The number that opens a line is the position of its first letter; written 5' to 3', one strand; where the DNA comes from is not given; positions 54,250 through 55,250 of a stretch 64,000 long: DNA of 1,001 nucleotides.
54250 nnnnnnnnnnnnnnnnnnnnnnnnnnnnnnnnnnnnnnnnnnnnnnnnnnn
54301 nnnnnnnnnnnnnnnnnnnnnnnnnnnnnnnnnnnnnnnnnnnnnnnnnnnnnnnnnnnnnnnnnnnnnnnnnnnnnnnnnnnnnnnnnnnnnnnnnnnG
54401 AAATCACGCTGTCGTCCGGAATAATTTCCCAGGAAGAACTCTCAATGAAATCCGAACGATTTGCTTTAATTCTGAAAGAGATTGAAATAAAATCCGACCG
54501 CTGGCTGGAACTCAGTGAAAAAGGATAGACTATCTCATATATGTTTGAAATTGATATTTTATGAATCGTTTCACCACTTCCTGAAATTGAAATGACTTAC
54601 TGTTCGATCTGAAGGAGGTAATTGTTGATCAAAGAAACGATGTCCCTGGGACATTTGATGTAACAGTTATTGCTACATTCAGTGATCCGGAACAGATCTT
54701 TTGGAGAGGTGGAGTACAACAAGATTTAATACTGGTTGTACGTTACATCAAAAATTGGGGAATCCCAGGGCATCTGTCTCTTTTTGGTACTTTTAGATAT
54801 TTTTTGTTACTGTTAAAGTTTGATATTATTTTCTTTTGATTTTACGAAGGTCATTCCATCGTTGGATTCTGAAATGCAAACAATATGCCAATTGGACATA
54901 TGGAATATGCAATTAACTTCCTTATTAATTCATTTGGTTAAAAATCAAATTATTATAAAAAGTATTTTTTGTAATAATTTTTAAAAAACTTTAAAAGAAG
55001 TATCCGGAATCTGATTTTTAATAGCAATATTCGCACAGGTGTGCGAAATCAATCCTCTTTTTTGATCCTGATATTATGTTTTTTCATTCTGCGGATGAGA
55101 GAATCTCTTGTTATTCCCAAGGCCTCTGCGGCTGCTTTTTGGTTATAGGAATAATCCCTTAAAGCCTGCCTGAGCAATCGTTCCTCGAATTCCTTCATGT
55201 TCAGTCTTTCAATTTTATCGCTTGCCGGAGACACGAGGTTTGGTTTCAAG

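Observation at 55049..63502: Six-ORF overlapped signalling operon: transmitter-less five-PAS protein, HAMP kinase, double receiver, receiver plus PAS/GAF kinase, sigma-54 activator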

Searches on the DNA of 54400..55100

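Call 10: search_rna_families(source=window, start=54400, end=55100, threshold=evalue, max_evalue=5)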
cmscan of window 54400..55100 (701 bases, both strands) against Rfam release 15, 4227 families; matches with E-value up to 5: 4.
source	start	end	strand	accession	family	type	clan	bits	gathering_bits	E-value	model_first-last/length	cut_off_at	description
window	54835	54870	-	RF01211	SNORD124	Gene; snRNA; snoRNA; CD-box;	-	19.7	40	1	1-104/104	no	Small nucleolar RNA SNORD124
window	54488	54583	-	RF00149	snoZ103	Gene; snRNA; snoRNA; CD-box;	-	18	44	1.5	1-100/100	no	Small nucleolar RNA Z103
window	54877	54956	-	RF01389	isrF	Gene; sRNA;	-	13.9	40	0.14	1-292/292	no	isrF Hfq binding RNA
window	54957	55066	-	RF00015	U4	Gene; snRNA; splicing;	CL00007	12.7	46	2.7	1-138/138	no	U4 spliceosomal RNA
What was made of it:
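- On Known RNA families (Rfam 15) for the 54616-54787 element: The best hits score 13-20 bits against gathering scores of 40-46 (call 10).
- Tried and rejected: Rfam search of the intergenic region found nothing (call 10).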
